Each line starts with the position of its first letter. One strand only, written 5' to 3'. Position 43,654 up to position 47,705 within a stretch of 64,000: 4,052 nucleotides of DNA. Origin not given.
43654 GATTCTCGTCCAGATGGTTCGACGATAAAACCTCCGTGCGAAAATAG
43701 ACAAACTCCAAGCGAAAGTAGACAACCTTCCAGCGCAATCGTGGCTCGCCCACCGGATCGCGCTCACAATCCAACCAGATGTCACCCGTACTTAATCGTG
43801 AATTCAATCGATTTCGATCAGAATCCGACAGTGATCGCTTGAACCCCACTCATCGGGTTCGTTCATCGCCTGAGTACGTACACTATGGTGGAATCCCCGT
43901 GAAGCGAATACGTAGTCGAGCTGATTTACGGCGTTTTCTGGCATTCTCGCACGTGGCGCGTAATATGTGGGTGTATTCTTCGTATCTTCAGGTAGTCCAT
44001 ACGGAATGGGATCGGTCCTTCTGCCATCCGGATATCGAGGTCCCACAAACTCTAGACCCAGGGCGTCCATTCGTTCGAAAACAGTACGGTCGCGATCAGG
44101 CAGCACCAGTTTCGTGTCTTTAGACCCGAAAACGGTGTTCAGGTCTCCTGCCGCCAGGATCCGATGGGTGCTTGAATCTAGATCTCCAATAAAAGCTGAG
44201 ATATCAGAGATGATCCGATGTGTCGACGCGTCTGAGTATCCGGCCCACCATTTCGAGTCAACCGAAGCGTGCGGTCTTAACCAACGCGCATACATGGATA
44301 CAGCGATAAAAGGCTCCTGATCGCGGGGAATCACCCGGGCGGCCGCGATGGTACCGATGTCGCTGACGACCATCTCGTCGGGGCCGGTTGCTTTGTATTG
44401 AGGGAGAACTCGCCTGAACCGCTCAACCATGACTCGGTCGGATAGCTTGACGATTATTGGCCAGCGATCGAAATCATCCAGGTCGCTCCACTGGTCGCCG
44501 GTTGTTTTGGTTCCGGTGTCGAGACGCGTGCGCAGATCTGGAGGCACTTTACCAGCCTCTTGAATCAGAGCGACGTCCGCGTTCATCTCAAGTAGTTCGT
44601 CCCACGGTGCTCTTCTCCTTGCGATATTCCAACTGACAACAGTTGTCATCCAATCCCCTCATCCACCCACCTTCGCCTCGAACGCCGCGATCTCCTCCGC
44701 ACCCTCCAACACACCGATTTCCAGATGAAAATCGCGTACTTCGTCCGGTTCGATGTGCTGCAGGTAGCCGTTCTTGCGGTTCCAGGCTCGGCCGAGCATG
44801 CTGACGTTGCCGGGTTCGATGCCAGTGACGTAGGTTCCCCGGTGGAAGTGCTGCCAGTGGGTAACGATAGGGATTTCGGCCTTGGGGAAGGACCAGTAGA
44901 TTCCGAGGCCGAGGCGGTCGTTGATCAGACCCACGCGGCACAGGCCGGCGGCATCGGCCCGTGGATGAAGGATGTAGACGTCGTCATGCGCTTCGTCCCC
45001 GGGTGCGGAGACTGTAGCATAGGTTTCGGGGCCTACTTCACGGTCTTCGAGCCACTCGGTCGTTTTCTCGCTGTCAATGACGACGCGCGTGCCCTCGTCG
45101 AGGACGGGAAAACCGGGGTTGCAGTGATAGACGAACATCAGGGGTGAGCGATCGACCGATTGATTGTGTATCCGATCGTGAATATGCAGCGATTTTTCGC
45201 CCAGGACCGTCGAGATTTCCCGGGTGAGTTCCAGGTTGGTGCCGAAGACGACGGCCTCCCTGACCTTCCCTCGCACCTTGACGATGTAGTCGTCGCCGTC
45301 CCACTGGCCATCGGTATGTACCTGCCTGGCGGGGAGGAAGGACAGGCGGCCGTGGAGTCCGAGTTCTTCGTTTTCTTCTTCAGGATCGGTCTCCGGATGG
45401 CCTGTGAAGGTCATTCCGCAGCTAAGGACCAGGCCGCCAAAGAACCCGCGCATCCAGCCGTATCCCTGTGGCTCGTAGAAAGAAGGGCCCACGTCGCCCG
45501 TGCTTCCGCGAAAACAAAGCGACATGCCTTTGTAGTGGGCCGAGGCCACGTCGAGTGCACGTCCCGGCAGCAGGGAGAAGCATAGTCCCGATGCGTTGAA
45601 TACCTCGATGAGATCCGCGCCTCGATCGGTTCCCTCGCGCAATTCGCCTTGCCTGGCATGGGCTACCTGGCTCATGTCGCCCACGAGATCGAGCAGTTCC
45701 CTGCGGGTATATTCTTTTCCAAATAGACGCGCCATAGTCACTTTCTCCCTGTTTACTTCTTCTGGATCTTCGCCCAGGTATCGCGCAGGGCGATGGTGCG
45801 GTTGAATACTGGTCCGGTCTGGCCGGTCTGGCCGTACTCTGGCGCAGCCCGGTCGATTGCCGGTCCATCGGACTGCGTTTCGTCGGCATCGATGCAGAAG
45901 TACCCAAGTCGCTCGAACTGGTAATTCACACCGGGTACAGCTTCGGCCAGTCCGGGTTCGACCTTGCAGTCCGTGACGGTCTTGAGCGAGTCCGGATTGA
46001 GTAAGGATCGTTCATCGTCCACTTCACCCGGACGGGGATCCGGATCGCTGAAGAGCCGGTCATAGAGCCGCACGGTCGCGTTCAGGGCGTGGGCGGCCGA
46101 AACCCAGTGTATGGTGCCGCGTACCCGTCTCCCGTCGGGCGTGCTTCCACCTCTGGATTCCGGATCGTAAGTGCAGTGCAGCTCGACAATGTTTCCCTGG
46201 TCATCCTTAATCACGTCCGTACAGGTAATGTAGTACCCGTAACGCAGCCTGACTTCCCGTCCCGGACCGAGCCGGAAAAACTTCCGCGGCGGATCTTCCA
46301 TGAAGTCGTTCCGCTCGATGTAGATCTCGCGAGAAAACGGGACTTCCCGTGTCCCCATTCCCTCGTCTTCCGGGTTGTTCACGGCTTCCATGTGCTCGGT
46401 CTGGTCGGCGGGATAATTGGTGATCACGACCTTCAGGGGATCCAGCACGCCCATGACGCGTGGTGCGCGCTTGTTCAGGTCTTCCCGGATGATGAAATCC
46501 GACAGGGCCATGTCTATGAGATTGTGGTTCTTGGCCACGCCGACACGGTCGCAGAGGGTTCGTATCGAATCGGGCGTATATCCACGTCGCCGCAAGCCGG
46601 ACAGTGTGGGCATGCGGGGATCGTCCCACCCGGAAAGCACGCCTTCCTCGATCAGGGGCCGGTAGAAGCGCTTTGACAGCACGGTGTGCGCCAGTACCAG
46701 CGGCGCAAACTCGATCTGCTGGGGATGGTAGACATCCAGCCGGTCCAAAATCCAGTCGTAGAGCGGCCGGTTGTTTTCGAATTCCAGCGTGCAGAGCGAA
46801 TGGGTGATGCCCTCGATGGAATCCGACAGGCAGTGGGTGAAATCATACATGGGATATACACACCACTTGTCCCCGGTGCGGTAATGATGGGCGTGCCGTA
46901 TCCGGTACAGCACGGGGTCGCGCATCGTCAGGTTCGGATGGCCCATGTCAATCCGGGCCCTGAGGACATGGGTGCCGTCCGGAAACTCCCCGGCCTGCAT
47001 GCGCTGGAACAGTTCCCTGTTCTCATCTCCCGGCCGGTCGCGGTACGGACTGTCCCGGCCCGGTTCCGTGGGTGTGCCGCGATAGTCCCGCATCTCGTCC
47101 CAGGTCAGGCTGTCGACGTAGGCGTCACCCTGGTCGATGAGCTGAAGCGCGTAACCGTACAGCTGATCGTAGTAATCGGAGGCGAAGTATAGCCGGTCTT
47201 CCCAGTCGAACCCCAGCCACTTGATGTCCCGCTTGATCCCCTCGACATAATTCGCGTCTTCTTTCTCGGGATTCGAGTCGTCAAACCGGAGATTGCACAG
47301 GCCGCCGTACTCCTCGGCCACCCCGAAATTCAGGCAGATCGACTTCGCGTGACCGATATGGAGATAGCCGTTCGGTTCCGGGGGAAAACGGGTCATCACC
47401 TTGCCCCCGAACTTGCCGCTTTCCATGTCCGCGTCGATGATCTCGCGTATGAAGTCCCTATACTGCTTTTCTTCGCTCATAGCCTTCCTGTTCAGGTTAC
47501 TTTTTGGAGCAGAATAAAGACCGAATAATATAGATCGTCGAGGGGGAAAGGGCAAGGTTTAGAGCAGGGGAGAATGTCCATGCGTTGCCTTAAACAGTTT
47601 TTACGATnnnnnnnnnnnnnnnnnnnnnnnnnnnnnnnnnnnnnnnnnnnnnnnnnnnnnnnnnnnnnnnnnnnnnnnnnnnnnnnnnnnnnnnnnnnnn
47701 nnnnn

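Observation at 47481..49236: Single-gene low-GC island encoding a KAP-family P-loop NTPase between glnS and a COG1373 AAA+ ATPase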

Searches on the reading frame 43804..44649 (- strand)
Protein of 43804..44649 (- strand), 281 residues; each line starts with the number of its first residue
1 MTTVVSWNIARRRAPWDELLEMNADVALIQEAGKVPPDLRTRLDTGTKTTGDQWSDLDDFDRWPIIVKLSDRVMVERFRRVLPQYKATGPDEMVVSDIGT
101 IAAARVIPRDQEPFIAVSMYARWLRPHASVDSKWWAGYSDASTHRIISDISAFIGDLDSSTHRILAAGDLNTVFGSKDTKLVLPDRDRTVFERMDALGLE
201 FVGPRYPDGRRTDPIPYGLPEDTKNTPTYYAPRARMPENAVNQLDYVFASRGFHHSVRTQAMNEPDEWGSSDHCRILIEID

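Call 3: search_protein_families(library=pfam, proteins=[window:43804-44649:-], max_evalue=0.01)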
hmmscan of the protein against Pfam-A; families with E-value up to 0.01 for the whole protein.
window:43804-44649:- (281 aa): 1 family
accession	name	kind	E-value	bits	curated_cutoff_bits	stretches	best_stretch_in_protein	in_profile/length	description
PF03372.29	Exo_endo_phos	-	1.3e-05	25.5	24.5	1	6-273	2-225/225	Endonuclease/Exonuclease/phosphatase family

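Call 4: search_protein_families(library=padloc, proteins=[window:43804-44649:-], max_evalue=0.01)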
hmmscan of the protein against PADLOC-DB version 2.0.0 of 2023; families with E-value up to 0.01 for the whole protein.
window:43804-44649:- (281 aa): 0 families

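Call 64: search_protein_families(library=ncbifam, proteins=[window:43804-44649:-], max_evalue=0.001)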
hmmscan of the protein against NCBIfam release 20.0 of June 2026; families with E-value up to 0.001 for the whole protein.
window:43804-44649:- (281 aa): 0 families

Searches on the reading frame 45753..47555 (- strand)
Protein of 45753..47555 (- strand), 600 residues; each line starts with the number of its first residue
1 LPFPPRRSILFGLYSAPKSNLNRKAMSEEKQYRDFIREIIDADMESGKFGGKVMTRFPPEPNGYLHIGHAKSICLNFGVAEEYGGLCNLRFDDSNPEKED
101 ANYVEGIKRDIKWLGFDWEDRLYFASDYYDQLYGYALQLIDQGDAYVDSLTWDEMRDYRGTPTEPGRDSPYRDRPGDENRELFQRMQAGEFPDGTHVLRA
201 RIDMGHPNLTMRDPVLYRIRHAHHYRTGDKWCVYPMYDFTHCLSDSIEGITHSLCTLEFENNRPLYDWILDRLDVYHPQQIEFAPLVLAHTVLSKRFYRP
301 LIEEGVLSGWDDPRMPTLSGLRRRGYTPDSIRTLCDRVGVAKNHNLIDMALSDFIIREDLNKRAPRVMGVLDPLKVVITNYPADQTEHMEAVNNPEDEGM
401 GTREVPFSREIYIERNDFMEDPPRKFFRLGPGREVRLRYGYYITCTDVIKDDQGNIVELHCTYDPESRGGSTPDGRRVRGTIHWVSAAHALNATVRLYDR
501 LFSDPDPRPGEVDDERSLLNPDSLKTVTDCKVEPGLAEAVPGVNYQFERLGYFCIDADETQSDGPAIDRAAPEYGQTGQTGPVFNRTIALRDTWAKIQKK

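Call 3: search_protein_families(library=pfam, proteins=[window:45753-47555:-], max_evalue=0.01)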
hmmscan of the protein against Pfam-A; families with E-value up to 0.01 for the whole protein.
window:45753-47555:- (600 aa): 3 families
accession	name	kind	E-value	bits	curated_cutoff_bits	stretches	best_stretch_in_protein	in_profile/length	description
PF00749.27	tRNA-synt_1c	-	1.1e-100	337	23.4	1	52-361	1-313/314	tRNA synthetases class I (E and Q), catalytic domain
PF03950.23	tRNA-synt_1c_C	-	4.6e-33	113.8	23.9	1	364-464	1-91/91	tRNA synthetases class I (E and Q), anti-codon binding domain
PF20974.2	tRNA-synt_1c_C2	-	3.1e-23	82.7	23.9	1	481-556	1-69/69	tRNA synthetases class I (E and Q), anti-codon binding domain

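Call 20: find_related_loci(query=window:45753-47480:-, collection=genome_contigs, flank=8000)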
Query window:45753-47480:- (575 aa) in genome_contigs; peptide patterns used: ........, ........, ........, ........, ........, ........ (x = any residue, [..] = any of these).
600 stretches matched a pattern (row limit reached: there are more); 599 encode a relative of the query (tblastn E <= 1e-3); the best 80 are kept; 80 distinct loci.
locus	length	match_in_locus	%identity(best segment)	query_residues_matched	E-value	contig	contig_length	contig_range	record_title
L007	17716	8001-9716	96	1-575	0e+0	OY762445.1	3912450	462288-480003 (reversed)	MAG: bacterium isolate 4d88f91b-64ba-49ef-9c7d-4906d56127d1 genome assembly, chromosome: 1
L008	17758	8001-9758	89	1-575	0e+0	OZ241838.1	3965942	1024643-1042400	MAG: bacterium isolate 834f4656-8c40-439b-be50-31c876aeaf38 genome assembly, chromosome: 1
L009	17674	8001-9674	88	1-575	0e+0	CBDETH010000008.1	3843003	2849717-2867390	MAG: bacterium isolate a37c322d-fd18-4de0-acdf-9ec38001f2fc genome assembly, contig: contig_8, whole genome shotgun sequ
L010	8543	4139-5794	66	9-575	0e+0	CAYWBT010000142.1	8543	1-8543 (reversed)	MAG TPA_asm: uncultured bacterium isolate SRP178699_co2_98 genome assembly, contig: NODE_8890_length_8543_cov_4.945924,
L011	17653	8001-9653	65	9-575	0e+0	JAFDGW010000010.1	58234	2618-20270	MAG: Deltaproteobacteria bacterium isolate Meg22_1012_Bin_341 Meg22_1012_Bin_341_scaffold_779, whole genome shotgun sequ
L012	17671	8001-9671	64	2-574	0e+0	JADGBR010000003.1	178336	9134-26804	MAG: Candidatus Omnitrophota bacterium isolate nW3bin14 nW3_bin14_NODE_3_length_178336_cov_4.660085, whole genome shotgu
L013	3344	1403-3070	63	2-575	0e+0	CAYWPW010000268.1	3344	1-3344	MAG TPA_asm: uncultured Candidatus Cloacimonadota bacterium isolate binchicken_co47_198 genome assembly, contig: NODE_24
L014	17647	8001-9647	64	9-575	0e+0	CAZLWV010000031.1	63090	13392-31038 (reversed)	MAG TPA_asm: uncultured Planctomycetaceae bacterium isolate SRP239243_co1_433 genome assembly, contig: NODE_497_length_6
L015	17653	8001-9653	63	9-574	0e+0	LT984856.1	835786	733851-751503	uncultured Desulfobacterium sp. isolate TRIP AH-1 genome assembly, scaffold: PITCH_a_scaffold3, whole genome shotgun seq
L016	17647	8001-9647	62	9-575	0e+0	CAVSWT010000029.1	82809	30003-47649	MAG: uncultured Ignavibacteriales bacterium isolate MFD05684.bin.1.223 genome assembly, contig: contig_64994, whole geno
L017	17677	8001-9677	62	1-574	0e+0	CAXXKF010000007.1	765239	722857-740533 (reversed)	MAG: Candidatus Auribacterota bacterium isolate 3f4a19dc-99c9-43a0-a9f8-0f63e283074a genome assembly, contig: contig_7,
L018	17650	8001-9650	63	8-574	0e+0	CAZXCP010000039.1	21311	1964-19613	MAG TPA_asm: uncultured Ignavibacteriaceae bacterium isolate binchicken_co277_195 genome assembly, contig: NODE_3466_len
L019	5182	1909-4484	63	9-574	0e+0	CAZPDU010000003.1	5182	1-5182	MAG TPA_asm: uncultured Thermodesulfobacteriaceae bacterium isolate SRP067234_co1_228 genome assembly, contig: k99_17997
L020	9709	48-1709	62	2-574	0e+0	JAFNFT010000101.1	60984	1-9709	MAG: Methanobacteriota archaeon isolate bin_19 PROKKA_contig000101, whole genome shotgun sequence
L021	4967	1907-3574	62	1-574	0e+0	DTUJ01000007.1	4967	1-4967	MAG TPA_asm: Candidatus Neomarinimicrobiota bacterium isolate UWMA-0102 NODE_10601_length_4967_cov_12.156352, whole geno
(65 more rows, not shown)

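Call 64: search_protein_families(library=ncbifam, proteins=[L007:5041-6279:+, L007:4397-4747:+, L008:5864-6181:+], max_evalue=0.001)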
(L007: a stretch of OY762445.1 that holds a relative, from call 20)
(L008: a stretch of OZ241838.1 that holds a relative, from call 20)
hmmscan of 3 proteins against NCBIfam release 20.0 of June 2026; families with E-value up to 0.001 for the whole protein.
L007:5041-6279:+ (412 aa): 3 families
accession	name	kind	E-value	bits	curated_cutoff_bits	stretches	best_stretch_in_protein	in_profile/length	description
NF046030.1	ProtAdlyltaseSoFic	equivalog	1.1e-46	159.5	550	1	48-408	13-360/361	protein adenylyltransferase Fic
NF040876.1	RHE_PE00001_fam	equivalog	3.9e-08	32.9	250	1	215-392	203-366/371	RHE_PE00001 family protein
TIGR02613.1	mob_myst_B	hypoth_equivalog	0.00068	19.6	124.4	0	151-268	50-151/186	mobile mystery protein B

L007:4397-4747:+ (116 aa): 1 family
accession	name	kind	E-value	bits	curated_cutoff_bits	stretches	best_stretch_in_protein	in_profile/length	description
TIGR02607.1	antidote_HigA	equivalog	2.6e-22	78.4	47.7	1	14-86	3-76/81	HigA family addiction module antitoxin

L008:5864-6181:+ (105 aa): 0 families

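Call 76: search_protein_families(library=padloc, proteins=[L007:6365-7849:+], max_evalue=1e-20)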
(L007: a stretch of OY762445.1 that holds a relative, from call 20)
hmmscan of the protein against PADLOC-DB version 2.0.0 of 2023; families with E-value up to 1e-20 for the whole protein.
L007:6365-7849:+ (494 aa): 4 families
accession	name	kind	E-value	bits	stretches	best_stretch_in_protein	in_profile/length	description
PDLC04959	PDC-S20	-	1.4e-104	349.2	1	11-422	3-424/464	-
PDLC04956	PDC-S20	-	1.6e-44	151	1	167-366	163-375/450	-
PDLC04957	PDC-S20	-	1.8e-40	137.8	1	26-315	5-312/446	-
PDLC04958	PDC-S20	-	8.5e-40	135.4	1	26-295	3-292/458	-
